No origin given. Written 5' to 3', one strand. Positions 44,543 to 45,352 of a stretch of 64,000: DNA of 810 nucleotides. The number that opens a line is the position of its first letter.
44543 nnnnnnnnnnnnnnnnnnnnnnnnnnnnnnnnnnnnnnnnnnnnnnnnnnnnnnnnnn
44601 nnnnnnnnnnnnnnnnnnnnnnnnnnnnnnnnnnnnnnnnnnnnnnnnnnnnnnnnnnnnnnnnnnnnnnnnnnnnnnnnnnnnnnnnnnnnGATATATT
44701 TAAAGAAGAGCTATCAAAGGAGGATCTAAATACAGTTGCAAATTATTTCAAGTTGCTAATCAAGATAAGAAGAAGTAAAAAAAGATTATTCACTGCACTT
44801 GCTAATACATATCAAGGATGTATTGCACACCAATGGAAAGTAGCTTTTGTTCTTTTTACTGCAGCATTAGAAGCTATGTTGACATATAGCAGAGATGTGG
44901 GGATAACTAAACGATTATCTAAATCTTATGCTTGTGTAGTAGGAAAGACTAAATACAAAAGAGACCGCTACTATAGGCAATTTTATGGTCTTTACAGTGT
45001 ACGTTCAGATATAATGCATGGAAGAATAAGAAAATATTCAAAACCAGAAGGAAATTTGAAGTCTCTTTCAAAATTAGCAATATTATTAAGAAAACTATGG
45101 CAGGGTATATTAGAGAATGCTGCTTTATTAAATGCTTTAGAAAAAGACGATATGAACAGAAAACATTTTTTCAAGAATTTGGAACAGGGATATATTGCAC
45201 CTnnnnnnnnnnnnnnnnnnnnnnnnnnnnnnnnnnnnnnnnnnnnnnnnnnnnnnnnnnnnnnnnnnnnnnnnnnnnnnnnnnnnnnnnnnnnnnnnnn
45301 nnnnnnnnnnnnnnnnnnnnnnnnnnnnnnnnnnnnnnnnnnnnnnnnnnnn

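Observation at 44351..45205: HEPN-like protein: Rx4H motif in a helical C-terminal domain behind an unknown N-terminal domain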

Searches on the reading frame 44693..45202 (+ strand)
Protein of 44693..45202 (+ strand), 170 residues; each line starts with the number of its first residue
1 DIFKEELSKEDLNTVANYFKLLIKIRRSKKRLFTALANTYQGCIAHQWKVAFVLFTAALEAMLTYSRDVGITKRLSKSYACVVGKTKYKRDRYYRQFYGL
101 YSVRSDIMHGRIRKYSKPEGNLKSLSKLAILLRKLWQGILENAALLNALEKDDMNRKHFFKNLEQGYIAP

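Call 45: predict_structure(alignment_id=A4)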
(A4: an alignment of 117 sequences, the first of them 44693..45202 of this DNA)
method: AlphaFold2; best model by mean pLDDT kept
length: 170 residues; sequences in the alignment: 117
mean_pLDDT: 96.1   pTM: 0.90
mean pLDDT of the five models: 96.1, 96.0, 95.6, 95.4, 95.4
residues with pLDDT >= 90: 160; 70-90: 8; 50-70: 0; < 50: 2
segments of 3 or more residues with pLDDT < 50: none
pLDDT, mean of each block of 10 residues (from residue 1): 79 97 98 99 98 99 98 98 98 98 96 87 97 98 98 98 97
secondary structure, 60 per line:
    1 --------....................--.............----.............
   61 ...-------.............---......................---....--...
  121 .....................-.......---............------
elements in order: H9-28 H31-43 H48-63 H71-83 H87-108 H112-115 H118-141 H143-149 H153-164

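Call 48: fold_search(model_id=the predicted structure, library=pdb)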
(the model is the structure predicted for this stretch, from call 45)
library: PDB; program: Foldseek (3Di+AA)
matches with E <= 10: 128; with E <= 0.001: 0
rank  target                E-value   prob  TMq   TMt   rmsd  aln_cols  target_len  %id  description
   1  8djk_A                1.0e+00  0.08  0.17  0.14  17.1       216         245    7  HMGCR-UBIAD1 Complex State 2 (released 2022-08-03)
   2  7rro_I4               1.0e+00  0.05  0.13  0.13  14.3       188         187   11  Structure of the 48-nm repeat doublet microtubule from bovine tracheal cilia (released 2021-10-27)
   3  2ot3_A                1.3e+00  0.18  0.24  0.17  12.3       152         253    9  Crystal structure of rabex-5 VPS9 domain in complex with nucleotide free RAB21 (released 2007-04-24)
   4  6o6o_B                1.3e+00  0.15  0.24  0.22  11.8       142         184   12  Structure of the regulator FasR from Mycobacterium tuberculosis (released 2020-03-11)
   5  7of1_b                1.3e+00  0.08  0.18  0.09  12.6       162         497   14  Nog1-TAP associated immature ribosomal particle population A from S. cerevisiae (released 2021-11-03)
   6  7bxx_A                1.5e+00  0.08  0.17  0.10  25.6       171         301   14  Tetanus neurotoxin translocation domain -C467S (released 2021-02-17)
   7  7bt6_b                1.6e+00  0.08  0.20  0.09  13.9       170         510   11  Cryo-EM structure of pre-60S ribosome from Saccharomyces cerevisiae rpl4delta63-87 strain at 3.12 Angstroms resolution (released 2020-10-28)
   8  3jbk_M                1.8e+00  0.28  0.30  0.37   8.3       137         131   12  Cryo-EM reconstruction of the metavinculin-actin interface (released 2015-11-04)
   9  5sv1_F                1.9e+00  0.08  0.20  0.16  24.5       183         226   14  Structure of the ExbB/ExbD complex from E. coli at pH 4.5 (released 2016-09-28)
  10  5sv0_G                2.0e+00  0.08  0.20  0.16  24.5       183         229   14  Structure of the ExbB/ExbD complex from E. coli at pH 7.0 (released 2016-09-28)
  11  4fzs_B                2.2e+00  0.07  0.19  0.17  31.3       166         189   10  Structure of human SNX1 BAR domain (released 2013-07-10)
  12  7rro_I3               2.4e+00  0.03  0.13  0.13  14.3       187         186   11  Structure of the 48-nm repeat doublet microtubule from bovine tracheal cilia (released 2021-10-27)
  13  5sv0_D                2.7e+00  0.06  0.19  0.16  24.2       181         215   14  Structure of the ExbB/ExbD complex from E. coli at pH 7.0 (released 2016-09-28)
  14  6w2v_A                3.3e+00  0.06  0.20  0.17  18.9       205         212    7  Junction 23, DHR14-DHR18 (released 2020-04-15)
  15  5sv0_B                3.3e+00  0.06  0.20  0.16  23.8       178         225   13  Structure of the ExbB/ExbD complex from E. coli at pH 7.0 (released 2016-09-28)
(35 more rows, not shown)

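Call 49: fold_search(model_id=the predicted structure, library=viral)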
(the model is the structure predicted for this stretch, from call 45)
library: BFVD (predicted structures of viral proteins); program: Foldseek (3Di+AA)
matches with E <= 10: 163; with E <= 0.001: 0
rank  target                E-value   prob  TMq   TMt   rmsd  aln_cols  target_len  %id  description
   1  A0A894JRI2            4.6e-01  0.16  0.20  0.14  16.0       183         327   18  (no name in the UniProt tables at hand)
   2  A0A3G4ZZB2            8.2e-01  0.16  0.25  0.11  16.9       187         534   12  Uncharacterized protein [Gaeavirus sp.]
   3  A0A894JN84            1.3e+00  0.11  0.23  0.13  21.3       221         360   10  (no name in the UniProt tables at hand)
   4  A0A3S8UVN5            1.3e+00  0.16  0.28  0.20  15.4       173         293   12  Transcriptional activator VP30 [Dianlovirus menglaense]
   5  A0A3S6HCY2            1.4e+00  0.25  0.36  0.29  16.9       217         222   11  (no name in the UniProt tables at hand)
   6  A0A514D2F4            1.4e+00  0.08  0.22  0.08  24.0       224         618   12  (no name in the UniProt tables at hand)
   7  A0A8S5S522            1.5e+00  0.20  0.28  0.30  15.7       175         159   11  Uncharacterized protein [Siphoviridae sp. ctmP938]
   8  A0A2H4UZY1            1.6e+00  0.07  0.17  0.19  16.3       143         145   20  ORF109 protein [Operophtera brumata nucleopolyhedrovirus]
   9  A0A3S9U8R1            1.7e+00  0.07  0.20  0.20  14.4       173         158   10  (no name in the UniProt tables at hand)
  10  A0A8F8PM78            1.9e+00  0.14  0.21  0.05  17.4       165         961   12  AAA-ATPase, SpoVK/Ycf46/Vps4 family [Clandestinovirus]
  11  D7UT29                2.0e+00  0.10  0.22  0.27  17.4       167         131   10  Outer capsid protein (Fragment) [Diaphorina citri reovirus]
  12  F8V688                2.2e+00  0.11  0.27  0.23  14.3       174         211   11  Transcription initiation factor TFIIB [Acanthamoeba polyphaga mimivirus]
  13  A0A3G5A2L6            2.3e+00  0.08  0.23  0.21  17.1       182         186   16  Sel1 repeat family protein (Fragment) [Harvfovirus sp.]
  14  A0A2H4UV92            2.3e+00  0.06  0.17  0.10  17.8       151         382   10  Uncharacterized protein [Bodo saltans virus]
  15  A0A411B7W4            2.4e+00  0.12  0.21  0.24  12.2       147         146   14  Uncharacterized protein [Enterococcus phage EfsSzw-1]
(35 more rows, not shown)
